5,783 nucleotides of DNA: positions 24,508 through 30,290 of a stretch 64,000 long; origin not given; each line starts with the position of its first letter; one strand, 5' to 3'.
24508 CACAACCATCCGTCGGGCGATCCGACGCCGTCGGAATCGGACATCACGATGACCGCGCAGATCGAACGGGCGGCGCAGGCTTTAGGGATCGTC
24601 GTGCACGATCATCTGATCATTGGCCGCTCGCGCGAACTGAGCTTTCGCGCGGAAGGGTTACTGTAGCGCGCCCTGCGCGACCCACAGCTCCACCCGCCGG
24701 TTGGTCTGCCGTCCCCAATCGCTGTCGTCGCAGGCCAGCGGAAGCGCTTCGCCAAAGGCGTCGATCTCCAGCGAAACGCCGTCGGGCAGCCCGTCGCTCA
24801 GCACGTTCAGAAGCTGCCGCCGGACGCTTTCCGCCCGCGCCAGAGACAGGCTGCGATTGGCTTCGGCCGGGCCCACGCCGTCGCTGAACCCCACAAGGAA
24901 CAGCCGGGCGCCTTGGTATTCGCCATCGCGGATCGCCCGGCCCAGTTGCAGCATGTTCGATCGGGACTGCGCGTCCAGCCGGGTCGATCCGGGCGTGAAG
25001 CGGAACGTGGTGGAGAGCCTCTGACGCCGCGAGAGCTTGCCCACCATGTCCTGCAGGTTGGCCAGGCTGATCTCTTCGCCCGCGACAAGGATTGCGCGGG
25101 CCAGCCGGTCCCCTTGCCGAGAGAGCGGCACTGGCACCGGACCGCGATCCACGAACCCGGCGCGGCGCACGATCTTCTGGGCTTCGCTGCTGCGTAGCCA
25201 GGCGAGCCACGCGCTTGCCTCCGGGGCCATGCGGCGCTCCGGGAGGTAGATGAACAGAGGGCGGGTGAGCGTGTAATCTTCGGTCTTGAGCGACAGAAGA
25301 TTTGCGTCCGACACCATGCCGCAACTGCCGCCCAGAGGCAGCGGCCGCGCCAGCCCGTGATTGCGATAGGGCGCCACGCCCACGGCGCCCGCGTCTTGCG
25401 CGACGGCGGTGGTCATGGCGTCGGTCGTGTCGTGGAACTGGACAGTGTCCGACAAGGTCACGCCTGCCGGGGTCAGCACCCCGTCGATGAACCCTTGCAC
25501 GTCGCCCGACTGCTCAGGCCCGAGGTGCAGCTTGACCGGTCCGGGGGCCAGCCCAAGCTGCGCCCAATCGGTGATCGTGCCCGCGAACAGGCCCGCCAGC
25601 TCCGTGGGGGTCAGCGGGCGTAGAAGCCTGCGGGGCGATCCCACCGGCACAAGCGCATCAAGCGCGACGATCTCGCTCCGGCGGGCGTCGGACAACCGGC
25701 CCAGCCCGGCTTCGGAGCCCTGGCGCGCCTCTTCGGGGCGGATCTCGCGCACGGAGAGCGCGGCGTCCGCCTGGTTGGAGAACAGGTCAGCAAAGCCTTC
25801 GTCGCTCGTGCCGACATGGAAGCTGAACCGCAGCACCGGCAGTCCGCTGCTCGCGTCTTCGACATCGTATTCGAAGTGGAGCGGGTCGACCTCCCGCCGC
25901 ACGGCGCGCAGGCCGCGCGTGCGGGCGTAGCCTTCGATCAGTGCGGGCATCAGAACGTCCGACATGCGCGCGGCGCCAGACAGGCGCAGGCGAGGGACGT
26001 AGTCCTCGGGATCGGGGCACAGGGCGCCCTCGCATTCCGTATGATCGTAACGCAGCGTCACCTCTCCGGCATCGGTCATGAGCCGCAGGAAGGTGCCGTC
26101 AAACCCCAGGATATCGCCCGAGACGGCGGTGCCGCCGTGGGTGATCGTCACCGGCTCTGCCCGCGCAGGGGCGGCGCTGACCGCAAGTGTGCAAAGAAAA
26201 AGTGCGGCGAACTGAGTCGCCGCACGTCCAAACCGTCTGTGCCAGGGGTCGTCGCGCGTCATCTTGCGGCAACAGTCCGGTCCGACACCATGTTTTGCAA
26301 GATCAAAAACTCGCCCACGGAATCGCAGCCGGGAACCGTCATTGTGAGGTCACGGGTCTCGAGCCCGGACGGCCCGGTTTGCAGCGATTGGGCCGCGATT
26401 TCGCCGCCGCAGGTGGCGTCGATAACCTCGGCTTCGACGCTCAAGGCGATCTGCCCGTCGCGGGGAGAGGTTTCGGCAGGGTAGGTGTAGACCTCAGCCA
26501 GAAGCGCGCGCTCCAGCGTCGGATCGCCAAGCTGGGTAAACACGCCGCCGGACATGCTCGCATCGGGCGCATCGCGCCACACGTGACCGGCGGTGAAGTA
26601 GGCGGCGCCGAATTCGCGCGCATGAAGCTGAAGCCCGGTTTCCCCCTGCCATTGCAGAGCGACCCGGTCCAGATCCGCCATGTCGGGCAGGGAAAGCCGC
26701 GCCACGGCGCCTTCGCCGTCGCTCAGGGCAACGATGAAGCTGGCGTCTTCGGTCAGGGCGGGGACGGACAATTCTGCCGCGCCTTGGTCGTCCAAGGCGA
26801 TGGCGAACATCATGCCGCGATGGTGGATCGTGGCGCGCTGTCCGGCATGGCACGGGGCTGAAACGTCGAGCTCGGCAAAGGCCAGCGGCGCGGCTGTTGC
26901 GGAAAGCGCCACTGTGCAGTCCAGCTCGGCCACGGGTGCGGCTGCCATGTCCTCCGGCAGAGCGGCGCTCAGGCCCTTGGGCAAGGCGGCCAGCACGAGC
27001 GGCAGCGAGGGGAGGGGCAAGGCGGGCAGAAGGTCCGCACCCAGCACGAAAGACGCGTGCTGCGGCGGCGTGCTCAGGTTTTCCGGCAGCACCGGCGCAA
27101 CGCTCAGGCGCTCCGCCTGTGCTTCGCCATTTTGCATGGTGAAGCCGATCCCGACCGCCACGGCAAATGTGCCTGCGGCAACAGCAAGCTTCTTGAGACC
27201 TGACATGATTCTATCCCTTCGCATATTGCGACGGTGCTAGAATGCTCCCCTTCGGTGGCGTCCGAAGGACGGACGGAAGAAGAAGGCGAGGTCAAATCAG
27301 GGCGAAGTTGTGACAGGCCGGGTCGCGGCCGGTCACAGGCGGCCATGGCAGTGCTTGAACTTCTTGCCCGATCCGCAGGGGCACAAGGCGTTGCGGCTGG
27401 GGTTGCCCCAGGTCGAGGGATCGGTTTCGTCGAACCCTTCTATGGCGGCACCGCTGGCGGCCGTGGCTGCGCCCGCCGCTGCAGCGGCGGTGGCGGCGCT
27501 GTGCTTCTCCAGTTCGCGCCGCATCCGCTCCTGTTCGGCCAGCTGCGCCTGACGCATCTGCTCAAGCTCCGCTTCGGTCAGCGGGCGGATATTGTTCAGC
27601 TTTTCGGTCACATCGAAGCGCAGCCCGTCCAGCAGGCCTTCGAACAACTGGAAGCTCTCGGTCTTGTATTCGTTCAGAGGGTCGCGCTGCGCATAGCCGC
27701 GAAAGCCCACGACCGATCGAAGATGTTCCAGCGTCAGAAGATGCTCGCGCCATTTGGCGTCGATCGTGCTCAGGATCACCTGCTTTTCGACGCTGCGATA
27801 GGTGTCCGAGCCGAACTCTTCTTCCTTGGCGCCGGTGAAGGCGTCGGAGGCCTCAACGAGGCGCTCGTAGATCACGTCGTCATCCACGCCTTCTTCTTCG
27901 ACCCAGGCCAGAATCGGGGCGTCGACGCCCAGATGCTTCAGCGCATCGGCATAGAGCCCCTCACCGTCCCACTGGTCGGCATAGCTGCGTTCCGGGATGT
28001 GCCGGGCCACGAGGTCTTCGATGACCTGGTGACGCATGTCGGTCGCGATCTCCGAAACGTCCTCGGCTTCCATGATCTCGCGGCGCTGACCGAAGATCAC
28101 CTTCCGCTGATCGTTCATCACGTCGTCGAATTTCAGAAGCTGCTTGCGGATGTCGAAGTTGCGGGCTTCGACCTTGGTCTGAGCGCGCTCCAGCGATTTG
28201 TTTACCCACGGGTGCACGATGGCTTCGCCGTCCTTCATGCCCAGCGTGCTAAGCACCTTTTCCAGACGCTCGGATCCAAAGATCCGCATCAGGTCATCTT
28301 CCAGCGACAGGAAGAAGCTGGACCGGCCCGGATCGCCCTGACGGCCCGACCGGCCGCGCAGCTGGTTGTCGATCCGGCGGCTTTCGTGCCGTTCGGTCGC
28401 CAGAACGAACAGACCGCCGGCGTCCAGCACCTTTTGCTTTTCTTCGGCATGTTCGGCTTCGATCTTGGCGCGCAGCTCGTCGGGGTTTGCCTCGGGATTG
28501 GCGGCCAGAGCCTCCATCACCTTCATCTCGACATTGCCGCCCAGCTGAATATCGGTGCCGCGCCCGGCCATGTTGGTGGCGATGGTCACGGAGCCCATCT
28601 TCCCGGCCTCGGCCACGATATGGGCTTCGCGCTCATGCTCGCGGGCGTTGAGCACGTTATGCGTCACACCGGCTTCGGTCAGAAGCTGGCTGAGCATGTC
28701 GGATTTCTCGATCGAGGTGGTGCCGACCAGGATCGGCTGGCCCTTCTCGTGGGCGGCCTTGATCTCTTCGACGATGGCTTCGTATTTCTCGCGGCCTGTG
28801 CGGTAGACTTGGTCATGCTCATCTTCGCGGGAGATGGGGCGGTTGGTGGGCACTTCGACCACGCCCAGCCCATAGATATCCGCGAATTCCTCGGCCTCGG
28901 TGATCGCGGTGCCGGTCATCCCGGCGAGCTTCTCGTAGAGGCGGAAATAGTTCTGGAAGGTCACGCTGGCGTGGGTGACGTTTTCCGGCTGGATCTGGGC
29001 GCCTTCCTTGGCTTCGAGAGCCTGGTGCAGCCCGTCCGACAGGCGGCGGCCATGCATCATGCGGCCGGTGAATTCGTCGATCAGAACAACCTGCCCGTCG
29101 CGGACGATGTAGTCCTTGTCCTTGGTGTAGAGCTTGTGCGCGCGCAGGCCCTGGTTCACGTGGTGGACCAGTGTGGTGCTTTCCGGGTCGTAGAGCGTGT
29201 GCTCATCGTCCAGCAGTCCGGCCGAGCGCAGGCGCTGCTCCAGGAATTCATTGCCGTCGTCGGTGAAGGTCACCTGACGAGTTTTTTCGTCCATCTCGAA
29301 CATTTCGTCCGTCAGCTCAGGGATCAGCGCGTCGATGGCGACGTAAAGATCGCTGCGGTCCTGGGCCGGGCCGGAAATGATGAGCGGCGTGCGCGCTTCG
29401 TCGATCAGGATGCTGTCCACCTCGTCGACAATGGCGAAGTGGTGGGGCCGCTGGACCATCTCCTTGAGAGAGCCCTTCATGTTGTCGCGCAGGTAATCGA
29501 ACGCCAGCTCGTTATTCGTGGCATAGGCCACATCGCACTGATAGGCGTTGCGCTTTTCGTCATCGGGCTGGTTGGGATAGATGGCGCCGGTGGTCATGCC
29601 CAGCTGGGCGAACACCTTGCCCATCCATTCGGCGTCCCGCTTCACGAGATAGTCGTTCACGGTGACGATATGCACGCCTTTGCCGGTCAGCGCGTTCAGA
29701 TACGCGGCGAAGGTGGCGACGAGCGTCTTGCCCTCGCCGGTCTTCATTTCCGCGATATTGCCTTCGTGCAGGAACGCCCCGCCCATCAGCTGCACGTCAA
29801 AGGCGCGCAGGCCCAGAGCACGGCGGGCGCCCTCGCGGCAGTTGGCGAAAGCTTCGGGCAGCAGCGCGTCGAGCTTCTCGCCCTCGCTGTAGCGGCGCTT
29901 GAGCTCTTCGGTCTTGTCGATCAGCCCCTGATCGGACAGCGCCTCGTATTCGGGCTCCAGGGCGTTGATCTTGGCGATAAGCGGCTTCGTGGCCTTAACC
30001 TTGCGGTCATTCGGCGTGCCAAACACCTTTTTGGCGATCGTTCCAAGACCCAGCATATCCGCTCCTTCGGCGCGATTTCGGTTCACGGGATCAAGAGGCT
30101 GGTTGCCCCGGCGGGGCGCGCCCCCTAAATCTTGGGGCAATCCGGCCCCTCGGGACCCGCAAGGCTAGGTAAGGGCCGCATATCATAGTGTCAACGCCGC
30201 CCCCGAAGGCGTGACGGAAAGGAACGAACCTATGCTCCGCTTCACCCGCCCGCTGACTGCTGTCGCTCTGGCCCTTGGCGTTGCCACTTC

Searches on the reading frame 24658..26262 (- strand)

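Call 23: search_protein_families(library=ncbifam, proteins=[window:24658-26262:-], max_evalue=1e-10)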
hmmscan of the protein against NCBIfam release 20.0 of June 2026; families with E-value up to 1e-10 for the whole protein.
window:24658-26262:- (534 aa): 3 families
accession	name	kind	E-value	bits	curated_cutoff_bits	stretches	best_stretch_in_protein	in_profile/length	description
NF053611.1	YiaD_Gzip_OmpA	equivalog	5.6e-13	49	175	1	418-527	102-205/206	YiaD family glycine zipper/OmpA-like lipoprotein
TIGR02136.1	ptsS_2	subfamily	3e-12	46.3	206.6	1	152-371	75-293/295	phosphate ABC transporter substrate-binding protein PstS family protein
NF053585.1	OMP_LP_YfiB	equivalog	1.9e-11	44.1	128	1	417-528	55-160/163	outer membrane lipoprotein YfiB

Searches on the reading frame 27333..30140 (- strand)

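Call 23: search_protein_families(library=ncbifam, proteins=[window:27333-30140:-], max_evalue=1e-10)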
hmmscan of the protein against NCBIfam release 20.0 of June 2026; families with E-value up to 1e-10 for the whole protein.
window:27333-30140:- (935 aa): 8 families
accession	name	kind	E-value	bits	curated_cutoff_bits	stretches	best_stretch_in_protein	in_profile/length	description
NF009538.1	PRK12904.1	equivalog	0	1236.2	814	1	35-851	1-811/814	preprotein translocase subunit SecA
TIGR00963.1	secA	equivalog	0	1073.1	800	1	58-838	1-785/787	preprotein translocase subunit SecA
NF006630.0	PRK09200.1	subfamily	6.3e-269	894.3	862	2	37-538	3-499/789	preprotein translocase subunit SecA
NF009536.0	PRK12901.1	equivalog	1.5e-263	877.7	1493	4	323-538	489-704/1118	preprotein translocase subunit SecA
TIGR04397.1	SecA2_Bac_anthr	exception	1.5e-259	863.3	1085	2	37-538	2-497/774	accessory Sec system translocase SecA2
TIGR03714.1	secA2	equivalog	7.8e-219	728.7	930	2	44-538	2-495/762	accessory Sec system translocase SecA2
NF012136.0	SecA2_Lm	equivalog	5.5e-186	619.9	1100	2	44-537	6-493/776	accessory Sec system translocase SecA2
TIGR04221.1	SecA2_Mycobac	equivalog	2.4e-178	594.8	725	2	37-538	6-496/762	accessory Sec system translocase SecA2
